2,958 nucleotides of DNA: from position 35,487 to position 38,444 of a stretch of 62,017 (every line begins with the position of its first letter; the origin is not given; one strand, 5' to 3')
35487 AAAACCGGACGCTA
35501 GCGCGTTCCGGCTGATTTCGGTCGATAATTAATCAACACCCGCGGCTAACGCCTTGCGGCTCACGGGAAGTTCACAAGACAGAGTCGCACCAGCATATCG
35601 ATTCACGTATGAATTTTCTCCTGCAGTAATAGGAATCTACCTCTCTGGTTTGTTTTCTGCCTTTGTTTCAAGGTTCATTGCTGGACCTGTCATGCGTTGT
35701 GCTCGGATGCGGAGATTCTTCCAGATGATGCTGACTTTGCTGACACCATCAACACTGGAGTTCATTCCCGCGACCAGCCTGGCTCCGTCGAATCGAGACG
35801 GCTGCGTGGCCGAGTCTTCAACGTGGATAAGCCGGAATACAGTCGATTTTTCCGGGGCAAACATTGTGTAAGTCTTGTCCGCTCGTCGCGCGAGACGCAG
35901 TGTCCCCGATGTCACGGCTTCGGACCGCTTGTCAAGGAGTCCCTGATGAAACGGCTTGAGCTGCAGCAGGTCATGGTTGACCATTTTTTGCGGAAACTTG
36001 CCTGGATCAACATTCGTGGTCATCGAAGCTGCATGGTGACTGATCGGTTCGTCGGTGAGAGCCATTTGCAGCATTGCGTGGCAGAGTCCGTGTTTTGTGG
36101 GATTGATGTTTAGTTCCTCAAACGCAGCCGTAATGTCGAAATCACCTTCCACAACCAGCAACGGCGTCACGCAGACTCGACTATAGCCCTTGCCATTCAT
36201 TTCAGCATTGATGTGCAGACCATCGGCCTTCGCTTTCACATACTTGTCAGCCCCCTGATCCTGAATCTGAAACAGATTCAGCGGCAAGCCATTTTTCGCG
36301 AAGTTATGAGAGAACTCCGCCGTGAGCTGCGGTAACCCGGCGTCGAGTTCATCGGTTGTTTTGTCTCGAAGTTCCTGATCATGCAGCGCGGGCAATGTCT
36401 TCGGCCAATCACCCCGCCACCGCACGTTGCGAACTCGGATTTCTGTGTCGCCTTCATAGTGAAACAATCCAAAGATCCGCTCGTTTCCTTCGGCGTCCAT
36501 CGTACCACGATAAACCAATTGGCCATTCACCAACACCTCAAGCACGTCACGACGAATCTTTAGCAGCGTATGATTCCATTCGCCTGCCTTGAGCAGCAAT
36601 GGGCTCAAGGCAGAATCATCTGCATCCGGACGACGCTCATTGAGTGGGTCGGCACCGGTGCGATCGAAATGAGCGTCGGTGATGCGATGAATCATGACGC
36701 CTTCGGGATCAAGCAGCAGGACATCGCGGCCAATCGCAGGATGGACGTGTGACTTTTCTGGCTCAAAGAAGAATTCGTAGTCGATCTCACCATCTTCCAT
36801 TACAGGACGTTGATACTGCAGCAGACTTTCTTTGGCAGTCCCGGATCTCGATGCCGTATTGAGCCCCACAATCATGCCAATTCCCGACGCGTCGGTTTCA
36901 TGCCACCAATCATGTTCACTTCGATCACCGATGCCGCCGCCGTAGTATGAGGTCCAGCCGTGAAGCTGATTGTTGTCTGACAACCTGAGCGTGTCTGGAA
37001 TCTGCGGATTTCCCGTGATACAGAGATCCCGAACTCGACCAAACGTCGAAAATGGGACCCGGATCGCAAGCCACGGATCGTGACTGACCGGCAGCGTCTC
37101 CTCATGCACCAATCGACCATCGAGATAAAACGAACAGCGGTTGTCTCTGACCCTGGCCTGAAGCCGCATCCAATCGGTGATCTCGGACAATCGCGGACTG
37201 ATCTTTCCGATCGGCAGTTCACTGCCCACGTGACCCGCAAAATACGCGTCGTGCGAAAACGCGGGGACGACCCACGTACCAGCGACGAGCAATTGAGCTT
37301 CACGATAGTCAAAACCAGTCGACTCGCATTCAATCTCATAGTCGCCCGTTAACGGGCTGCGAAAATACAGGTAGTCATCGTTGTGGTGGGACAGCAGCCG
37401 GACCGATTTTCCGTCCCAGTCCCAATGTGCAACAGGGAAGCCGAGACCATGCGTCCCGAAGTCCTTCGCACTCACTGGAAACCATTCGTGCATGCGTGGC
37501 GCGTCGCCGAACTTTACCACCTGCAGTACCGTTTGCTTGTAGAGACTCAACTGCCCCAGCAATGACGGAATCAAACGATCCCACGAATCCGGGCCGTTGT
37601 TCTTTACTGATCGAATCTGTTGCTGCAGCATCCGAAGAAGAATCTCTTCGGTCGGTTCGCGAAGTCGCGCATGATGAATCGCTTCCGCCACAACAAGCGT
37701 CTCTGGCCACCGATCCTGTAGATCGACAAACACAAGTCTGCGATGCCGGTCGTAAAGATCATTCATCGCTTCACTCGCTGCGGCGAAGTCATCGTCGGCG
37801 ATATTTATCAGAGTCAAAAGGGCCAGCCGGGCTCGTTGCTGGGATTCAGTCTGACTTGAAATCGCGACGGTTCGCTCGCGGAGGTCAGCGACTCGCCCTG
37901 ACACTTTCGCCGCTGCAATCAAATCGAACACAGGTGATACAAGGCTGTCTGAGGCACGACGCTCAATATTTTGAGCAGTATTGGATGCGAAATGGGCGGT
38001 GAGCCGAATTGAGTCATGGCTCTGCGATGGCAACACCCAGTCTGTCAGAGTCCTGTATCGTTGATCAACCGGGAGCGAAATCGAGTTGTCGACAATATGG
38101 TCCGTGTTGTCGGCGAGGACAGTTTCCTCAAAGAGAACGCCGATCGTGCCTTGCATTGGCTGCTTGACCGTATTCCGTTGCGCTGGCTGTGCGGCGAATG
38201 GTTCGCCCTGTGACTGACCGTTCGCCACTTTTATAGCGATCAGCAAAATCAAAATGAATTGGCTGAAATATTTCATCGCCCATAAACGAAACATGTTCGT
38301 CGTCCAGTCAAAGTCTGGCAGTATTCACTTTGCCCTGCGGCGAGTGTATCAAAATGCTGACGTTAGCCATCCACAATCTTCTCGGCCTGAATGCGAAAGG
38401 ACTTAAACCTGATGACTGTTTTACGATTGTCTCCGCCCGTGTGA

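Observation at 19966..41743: Seven tandem, co-oriented paralogues of one large secreted protein family occupy 21.8 kb (about a third of the window)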

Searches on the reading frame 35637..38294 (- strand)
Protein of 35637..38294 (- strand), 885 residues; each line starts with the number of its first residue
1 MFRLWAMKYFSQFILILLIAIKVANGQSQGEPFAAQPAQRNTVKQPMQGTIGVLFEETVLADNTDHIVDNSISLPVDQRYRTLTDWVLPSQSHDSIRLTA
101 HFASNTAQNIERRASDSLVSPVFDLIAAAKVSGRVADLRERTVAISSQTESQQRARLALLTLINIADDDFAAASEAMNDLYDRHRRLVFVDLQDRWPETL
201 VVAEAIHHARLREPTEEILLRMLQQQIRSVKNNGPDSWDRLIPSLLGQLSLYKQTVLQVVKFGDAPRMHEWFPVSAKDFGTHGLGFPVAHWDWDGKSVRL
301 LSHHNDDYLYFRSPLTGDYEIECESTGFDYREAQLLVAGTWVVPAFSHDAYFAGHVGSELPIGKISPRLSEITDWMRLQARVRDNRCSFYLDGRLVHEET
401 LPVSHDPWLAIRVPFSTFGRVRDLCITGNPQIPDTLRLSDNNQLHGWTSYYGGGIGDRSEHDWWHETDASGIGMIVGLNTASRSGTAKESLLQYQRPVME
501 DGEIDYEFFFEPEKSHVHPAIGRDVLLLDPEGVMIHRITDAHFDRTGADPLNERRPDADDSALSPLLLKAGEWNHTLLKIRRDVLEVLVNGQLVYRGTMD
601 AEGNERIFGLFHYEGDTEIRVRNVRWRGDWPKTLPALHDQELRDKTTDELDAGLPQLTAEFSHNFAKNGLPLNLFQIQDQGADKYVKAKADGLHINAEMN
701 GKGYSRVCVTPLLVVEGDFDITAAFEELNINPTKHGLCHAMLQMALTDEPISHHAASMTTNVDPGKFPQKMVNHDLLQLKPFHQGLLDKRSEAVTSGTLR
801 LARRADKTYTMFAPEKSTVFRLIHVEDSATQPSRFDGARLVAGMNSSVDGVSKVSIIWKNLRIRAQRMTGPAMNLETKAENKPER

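Call 3: search_protein_families(library=pfam, proteins=[window:35637-38294:-], max_evalue=0.01)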
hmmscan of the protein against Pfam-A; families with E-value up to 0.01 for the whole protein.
window:35637-38294:- (885 aa): 4 families
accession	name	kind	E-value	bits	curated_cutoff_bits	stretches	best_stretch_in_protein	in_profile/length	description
PF20407.5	DUF1583_N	-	1e-46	158.9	22.9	1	485-632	3-149/150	Domain of unknown function (DUF1583_N)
PF07622.18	DUF1583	-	7.2e-34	117.6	22.9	1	639-873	1-243/256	Protein of unknown function (DUF1583) C domain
PF07619.16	DUF1581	-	1.8e-19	70.1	27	1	380-454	2-76/84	Protein of unknown function (DUF1581)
PF06439.18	3keto-disac_hyd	-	1.6e-06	28.7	26.8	1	567-626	121-186/187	3-keto-disaccharide hydrolase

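Call 4: search_protein_families(library=ncbifam, proteins=[window:35637-38294:-], max_evalue=0.01)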
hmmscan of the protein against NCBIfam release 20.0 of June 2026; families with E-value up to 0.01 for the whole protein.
window:35637-38294:- (885 aa): 0 families

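Call 11: find_homologous_proteins(query=window:35637-38294:-, max_evalue=1e-10)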
Query window:35637-38294:- (885 aa): 78 proteins with E <= 1e-10 among 8000 candidates.
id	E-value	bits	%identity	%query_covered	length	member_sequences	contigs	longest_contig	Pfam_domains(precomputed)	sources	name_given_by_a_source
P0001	0.0e+0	1936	95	99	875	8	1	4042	PF06439.19,PF07619.18,PF20407.6,PF07622.20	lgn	-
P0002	0.0e+0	1573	77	98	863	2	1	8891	PF06439.19,PF07619.18,PF20407.6,PF07622.20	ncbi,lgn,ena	-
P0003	0.0e+0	1531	74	99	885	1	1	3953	PF06439.19,PF07619.18,PF20407.6,PF07622.20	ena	-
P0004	0.0e+0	1480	72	98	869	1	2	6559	PF06439.19,PF07619.18,PF20407.6,PF07622.20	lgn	-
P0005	0.0e+0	1437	70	99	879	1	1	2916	PF06439.19,PF07619.18,PF20407.6,PF07622.20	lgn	-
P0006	4.3e-282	956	51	97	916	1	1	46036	PF06439.19,PF07619.18,PF20407.6,PF07622.20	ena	-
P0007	9.8e-274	928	50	96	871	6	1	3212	PF06439.19,PF07619.18,PF20407.6,PF07622.20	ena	-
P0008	4.9e-214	731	44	93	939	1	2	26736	PF07619.18,PF20407.6,PF07622.20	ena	-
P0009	9.1e-162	558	37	93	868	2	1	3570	PF06439.19,PF07619.18,PF20407.6,PF07622.20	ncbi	-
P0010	1.9e-158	547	37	67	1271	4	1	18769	PF06439.19,PF07619.18,PF20407.6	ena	-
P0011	3.4e-152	526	32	95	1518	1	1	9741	PF06439.19,PF07619.18,PF20407.6,PF07622.20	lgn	-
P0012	9.0e-151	522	34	95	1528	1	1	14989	PF06439.19,PF07619.18,PF20407.6,PF07622.20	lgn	-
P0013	3.0e-148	513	37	92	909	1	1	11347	PF07619.18,PF20407.6,PF07622.20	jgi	jgi:hypothetical protein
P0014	1.1e-147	511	36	92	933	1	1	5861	PF07619.18,PF20407.6,PF07622.20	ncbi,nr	ncbi:MAG: DUF1583 domain-containing protein [Planctomycetaceae bacterium]|nr:DUF1583 domain-containi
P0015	1.7e-140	488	34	93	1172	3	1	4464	PF07619.18,PF20407.6,PF07622.20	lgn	-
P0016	2.8e-140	487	35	91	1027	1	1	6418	PF06439.19,PF07619.18,PF20407.6,PF07622.20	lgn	-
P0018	7.0e-134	466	33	93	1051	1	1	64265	PF06439.19,PF07619.18,PF20407.6,PF07622.20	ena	-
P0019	4.1e-132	460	34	89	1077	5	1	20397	PF06439.19,PF07619.18,PF20407.6,PF07622.20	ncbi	ncbi:MAG: DUF1583 domain-containing protein [Planctomycetales bacterium]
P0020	1.5e-131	458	34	93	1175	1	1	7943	PF06439.19,PF07619.18,PF26550.2,PF20407.6,PF07676.19,PF07622.20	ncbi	-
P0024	5.2e-131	456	33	98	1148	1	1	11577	PF06439.19,PF07619.18,PF13385.14,PF26550.2,PF20407.6,PF07676.19,PF07622.20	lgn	-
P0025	5.6e-131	456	35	89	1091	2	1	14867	PF06439.19,PF07619.18,PF20407.6,PF07622.20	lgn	-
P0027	9.3e-129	449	34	92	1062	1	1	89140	PF06439.19,PF07619.18,PF20407.6,PF07622.20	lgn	-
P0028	2.1e-128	448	33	94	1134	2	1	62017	PF26549.1,PF06439.19,PF23381.2,PF07619.18,PF26550.2,PF20407.6,PF07676.19,PF07622.20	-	-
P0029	2.5e-128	447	34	66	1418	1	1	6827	PF06439.19,PF07619.18,PF20407.6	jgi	jgi:hypothetical protein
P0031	5.4e-127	443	33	92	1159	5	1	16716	PF06439.19,PF07619.18,PF13385.14,PF26550.2,PF20407.6,PF07676.19,PF07622.20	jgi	jgi:WD40 repeat protein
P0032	6.6e-127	443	34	89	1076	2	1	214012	PF06439.19,PF07619.18,PF20407.6,PF07622.20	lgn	-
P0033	7.5e-127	442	33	93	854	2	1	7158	PF06439.19,PF07619.18,PF20407.6,PF07622.20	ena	-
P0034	1.9e-126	441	33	88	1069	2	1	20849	PF06439.19,PF07619.18,PF20407.6,PF07622.20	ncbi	-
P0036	7.1e-126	439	32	93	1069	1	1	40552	PF06439.19,PF07619.18,PF20407.6,PF07622.20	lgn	-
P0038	2.7e-124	434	33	95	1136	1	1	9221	PF26549.1,PF06439.19,PF23381.2,PF07619.18,PF26550.2,PF20407.6,PF07676.19,PF07622.20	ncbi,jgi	jgi:Tol biopolymer transport system component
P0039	3.4e-124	434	34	92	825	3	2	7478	PF06439.19,PF07619.18,PF20407.6,PF07622.20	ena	-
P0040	3.5e-124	434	33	88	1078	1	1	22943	PF06439.19,PF07619.18,PF20407.6,PF07622.20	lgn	-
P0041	7.7e-124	433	32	98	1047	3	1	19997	PF06439.19,PF07619.18,PF20407.6,PF07622.20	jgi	jgi:hypothetical protein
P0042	6.7e-123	429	32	92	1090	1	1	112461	PF06439.19,PF07619.18,PF20407.6,PF07622.20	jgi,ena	-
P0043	3.3e-121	424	32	93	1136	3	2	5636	PF25174.2,PF26549.1,PF06439.19,PF07619.18,PF12894.14,PF26550.2,PF20407.6,PF07676.19,PF07622.20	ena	-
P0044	4.8e-121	423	33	92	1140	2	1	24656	PF06439.19,PF07619.18,PF20407.6,PF07622.20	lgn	-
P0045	1.0e-120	422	33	92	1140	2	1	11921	PF06439.19,PF07619.18,PF20407.6,PF07622.20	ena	-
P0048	1.5e-119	418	33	95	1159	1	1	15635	PF26549.1,PF06439.19,PF07619.18,PF26550.2,PF20407.6,PF07676.19,PF07622.20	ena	-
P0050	4.8e-119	417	32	97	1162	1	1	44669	PF26549.1,PF06439.19,PF07619.18,PF26550.2,PF20407.6,PF07676.19,PF07622.20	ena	-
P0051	5.0e-119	417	32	94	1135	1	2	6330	PF06439.19,PF07619.18,PF20407.6,PF07622.20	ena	-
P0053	1.1e-117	412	31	98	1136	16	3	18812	PF06439.19,PF07619.18,PF20407.6,PF07622.20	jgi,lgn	jgi:hypothetical protein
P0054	1.6e-117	412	32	95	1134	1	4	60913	PF25174.2,PF06439.19,PF07619.18,PF26550.2,PF20407.6,PF07676.19,PF07622.20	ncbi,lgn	-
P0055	3.1e-117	411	35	79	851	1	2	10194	PF06439.19,PF07619.18,PF20407.6,PF07622.20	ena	-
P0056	6.3e-117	410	32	94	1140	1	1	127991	PF25174.2,PF26549.1,PF06439.19,PF07619.18,PF26550.2,PF20407.6,PF07676.19,PF07622.20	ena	-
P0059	4.7e-115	403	33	94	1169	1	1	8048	PF06439.19,PF07619.18,PF26550.2,PF20407.6,PF07622.20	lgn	-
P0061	4.5e-114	400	33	87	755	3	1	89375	PF06439.19,PF07619.18,PF20407.6,PF07622.20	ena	-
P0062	2.5e-113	398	33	81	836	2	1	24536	PF06439.19,PF07619.18,PF20407.6,PF07622.20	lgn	-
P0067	2.5e-107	378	32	92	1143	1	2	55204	PF26549.1,PF06439.19,PF07619.18,PF26550.2,PF20407.6,PF07676.19,PF07622.20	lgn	-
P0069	4.2e-104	367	31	79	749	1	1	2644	PF06439.19,PF07619.18,PF20407.6,PF07622.20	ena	-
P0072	5.1e-103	364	30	97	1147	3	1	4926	PF25174.2,PF26549.1,PF06439.19,PF07619.18,PF26550.2,PF20407.6,PF07676.19,PF07622.20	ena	-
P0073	2.4e-98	348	30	93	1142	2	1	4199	PF06439.19,PF07619.18,PF26550.2,PF20407.6,PF07676.19,PF07622.20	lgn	-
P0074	4.9e-95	337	29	93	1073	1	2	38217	PF06439.19,PF07619.18,PF20407.6,PF07622.20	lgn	-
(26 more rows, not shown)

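Call 18: find_related_loci(query=A3, collection=genome_contigs, flank=10000)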
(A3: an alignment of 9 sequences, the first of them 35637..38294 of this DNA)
Query A3 (885 aa) in genome_contigs; peptide patterns used: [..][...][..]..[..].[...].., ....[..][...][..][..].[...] (x = any residue, [..] = any of these).
297 stretches matched a pattern; 88 encode a relative of the query (tblastn E <= 1e-3); the best 80 are kept; 76 distinct loci.
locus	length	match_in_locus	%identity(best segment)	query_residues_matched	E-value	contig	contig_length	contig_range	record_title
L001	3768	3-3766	95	1-885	0e+0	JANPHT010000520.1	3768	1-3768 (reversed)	MAG: Planctomycetota bacterium isolate VAR_69_concoct_236 VAR_69_k141_1043207, whole genome shotgun sequence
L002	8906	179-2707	50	50-873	0e+0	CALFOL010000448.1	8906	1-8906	MAG TPA_asm: uncultured Planctomycetaceae bacterium isolate ERR2206773_bin.94_CONCOCT_v1.1_MAG genome assembly, contig:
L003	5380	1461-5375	37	50-734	1e-153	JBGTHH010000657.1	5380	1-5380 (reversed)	MAG: Pirellulaceae bacterium isolate JTS-RE234 k141_6541660, whole genome shotgun sequence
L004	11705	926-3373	35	51-870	3e-150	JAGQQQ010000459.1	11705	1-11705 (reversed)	MAG: Planctomycetaceae bacterium isolate HKST-UBA70 2008_216025, whole genome shotgun sequence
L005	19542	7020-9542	36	32-865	3e-148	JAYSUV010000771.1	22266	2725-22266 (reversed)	MAG: Planctomycetota bacterium isolate GFS_12672 GFS_12672_770, whole genome shotgun sequence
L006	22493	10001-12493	33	33-869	3e-139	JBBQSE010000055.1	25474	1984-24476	MAG: Planctomycetales bacterium isolate Co_metawrap_1732 Cmw_1732_k141_1007987_length_25474_cov_9.9986, whole genome sho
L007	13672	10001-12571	33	51-868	2e-137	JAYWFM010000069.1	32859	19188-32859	MAG: Planctomycetota bacterium isolate GL99_UP_concoct_187 GL99_UP_concoct_187_68, whole genome shotgun sequence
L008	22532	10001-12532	32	51-870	3e-136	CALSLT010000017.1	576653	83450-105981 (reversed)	MAG: uncultured Planctomycetaceae bacterium isolate A_MB81_1 genome assembly, contig: contig_16651_A_MB81, whole genome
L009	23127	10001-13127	35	34-878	3e-135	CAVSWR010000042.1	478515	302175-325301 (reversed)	MAG: uncultured Planctomycetia bacterium isolate MFD05684.bin.2.95 genome assembly, contig: contig_9146, whole genome sh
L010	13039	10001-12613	32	48-873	8e-132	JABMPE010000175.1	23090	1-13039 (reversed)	MAG: Rhodopirellula sp. isolate bin.212 k141_1774716, whole genome shotgun sequence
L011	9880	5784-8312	32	51-869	3e-129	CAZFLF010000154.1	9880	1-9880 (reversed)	MAG TPA_asm: uncultured Pirellulaceae bacterium isolate SRP136066_co1_133 genome assembly, contig: NODE_9430_length_9880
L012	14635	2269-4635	33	48-823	7e-127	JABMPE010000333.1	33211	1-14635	MAG: Rhodopirellula sp. isolate bin.212 k141_3214057, whole genome shotgun sequence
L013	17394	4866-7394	35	32-867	1e-149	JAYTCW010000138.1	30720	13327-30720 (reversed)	MAG: Planctomycetota bacterium isolate GFS_1605 GFS_1605_137, whole genome shotgun sequence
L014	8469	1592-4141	33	21-882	8e-126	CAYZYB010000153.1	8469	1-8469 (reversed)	MAG TPA_asm: uncultured Planctomycetaceae bacterium isolate SRP114822_co2_11 genome assembly, contig: NODE_6083_length_8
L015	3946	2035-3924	37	57-667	2e-128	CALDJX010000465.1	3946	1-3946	MAG TPA_asm: uncultured Planctomyces sp. isolate ERR2206765_bin.70_CONCOCT_v1.1_MAG genome assembly, contig: ERZ887991.4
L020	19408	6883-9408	32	53-883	2e-123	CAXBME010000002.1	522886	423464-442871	MAG TPA_asm: uncultured Planctomycetaceae bacterium isolate ERR2762121_maxbin2_38 genome assembly, contig: ERZ3421540.16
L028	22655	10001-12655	31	10-885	5e-114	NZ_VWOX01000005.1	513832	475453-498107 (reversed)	Roseiconus nitratireducens strain JC645 5_length=513832_depth=1.00x, whole genome shotgun sequence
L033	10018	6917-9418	35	53-868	4e-154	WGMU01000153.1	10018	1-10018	MAG: bacterium isolate RI_301 c_000000078223, whole genome shotgun sequence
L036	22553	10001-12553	30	31-865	4e-108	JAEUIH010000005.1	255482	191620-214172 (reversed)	MAG: Planctomyces sp. isolate new MAG-38 NODE_5_length_255482_cov_8.254070, whole genome shotgun sequence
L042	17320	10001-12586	29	3-868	4e-105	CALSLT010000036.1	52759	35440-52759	MAG: uncultured Planctomycetaceae bacterium isolate A_MB81_1 genome assembly, contig: contig_12785_A_MB81, whole genome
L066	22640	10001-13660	32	35-635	2e-67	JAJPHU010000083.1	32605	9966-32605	MAG: Planctomycetota bacterium isolate Centralia_MAG_199 k107_5834665, whole genome shotgun sequence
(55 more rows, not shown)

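Call 25: search_protein_representatives(protein=window:35637-38294:-)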
Query: 885 residues. Proteins with E-value up to 0.001 (for the whole library): 1368; up to 1e-10: 1062; up to 1e-30: 692. The best 150 are listed.
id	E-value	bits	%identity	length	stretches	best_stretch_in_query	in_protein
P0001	0.0e+00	1935.5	95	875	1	1-874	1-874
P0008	1.6e-214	730.9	45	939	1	47-873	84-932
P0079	1.2e-194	665.1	34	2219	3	51-873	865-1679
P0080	9.1e-189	645.7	40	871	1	74-874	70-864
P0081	5.2e-186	636.5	36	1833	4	143-869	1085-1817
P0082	1.3e-181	621.9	36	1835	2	54-868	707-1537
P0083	1.9e-179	614.8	40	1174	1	50-870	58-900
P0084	1.2e-177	608.9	51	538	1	335-873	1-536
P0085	3.0e-177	607.5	36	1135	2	49-742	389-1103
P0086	4.3e-177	607.0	32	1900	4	47-873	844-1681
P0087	1.8e-176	605.0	33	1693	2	40-868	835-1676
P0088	4.1e-172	590.6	31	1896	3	40-874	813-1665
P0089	4.3e-170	583.9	33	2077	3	49-876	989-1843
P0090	2.0e-167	575.1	33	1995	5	49-873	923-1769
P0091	5.3e-166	570.3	32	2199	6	297-873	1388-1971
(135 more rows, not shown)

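Call 28: predict_structure(alignment_id=A2)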
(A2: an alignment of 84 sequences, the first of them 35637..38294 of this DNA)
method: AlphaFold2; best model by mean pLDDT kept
length: 885 residues; sequences in the alignment: 84
mean_pLDDT: 89.9   pTM: 0.86
mean pLDDT of the five models: 89.9, 89.5, 89.4, 88.6, 88.2
residues with pLDDT >= 90: 678; 70-90: 125; 50-70: 39; < 50: 43
segments of 3 or more residues with pLDDT < 50: 1-8, 26-31, 33-44, 107-111, 876-885
pLDDT, mean of each block of 10 residues (from residue 1): 47 73 57 43 52 71 84 95 96 92 64 66 96 98 95 96 98 98 89 92 95 96 91 89 93 72 87 92 89 92 90 97 92 95 95 93 95 92 98 96 95 88 96 96 94 91 96 96 95 95 98 97 95 95 89 82 81 98 95 92 80 97 97 94 94 96 98 94 94 98 97 98 98 97 97 97 93 95 87 96 98 93 95 97 97 98 98 65 38
secondary structure, 60 per line:
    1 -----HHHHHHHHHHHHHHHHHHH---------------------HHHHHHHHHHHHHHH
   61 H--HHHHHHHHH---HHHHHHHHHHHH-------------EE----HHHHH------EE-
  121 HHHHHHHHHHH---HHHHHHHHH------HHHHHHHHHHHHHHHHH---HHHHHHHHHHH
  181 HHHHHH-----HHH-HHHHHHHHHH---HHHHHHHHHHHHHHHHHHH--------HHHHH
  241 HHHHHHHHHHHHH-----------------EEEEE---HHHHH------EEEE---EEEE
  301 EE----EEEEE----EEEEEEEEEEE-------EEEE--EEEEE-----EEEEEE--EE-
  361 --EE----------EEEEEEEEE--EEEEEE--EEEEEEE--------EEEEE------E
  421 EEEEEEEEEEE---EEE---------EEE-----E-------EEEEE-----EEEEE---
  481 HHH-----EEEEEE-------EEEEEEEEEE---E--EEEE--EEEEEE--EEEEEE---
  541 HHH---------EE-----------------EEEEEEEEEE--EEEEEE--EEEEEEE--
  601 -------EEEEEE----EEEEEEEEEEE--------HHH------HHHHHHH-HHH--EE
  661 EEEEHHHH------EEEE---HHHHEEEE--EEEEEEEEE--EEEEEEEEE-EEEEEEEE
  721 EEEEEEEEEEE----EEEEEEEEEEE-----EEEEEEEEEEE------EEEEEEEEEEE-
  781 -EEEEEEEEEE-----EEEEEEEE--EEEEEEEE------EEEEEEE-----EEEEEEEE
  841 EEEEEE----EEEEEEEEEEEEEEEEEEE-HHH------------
elements in order (helices of 4 or more, strands of 3 or more residues): H6-24 H46-61 H64-72 H76-87 H107-111 H121-131 H135-143 H150-166 H170-186 H196-205 H209-227 H236-253 E271-275 H279-283 E290-293 E297-302 E307-311 E316-326 E334-337 E340-344 E350-355 E375-383 E386-391 E394-400 E409-413 E420-431 E435-437 E447-449 E463-467 E473-477 E489-494 E502-511 E518-521 E524-529 E532-537 E572-581 E584-589 E592-598 E608-613 E618-628 H646-652 E659-664 H665-668 E675-678 H682-685 E686-689 E692-700 E703-711 E713-731 E736-746 E752-762 E769-779 E782-791 E797-804 E807-814 E821-827 E833-846 E851-869
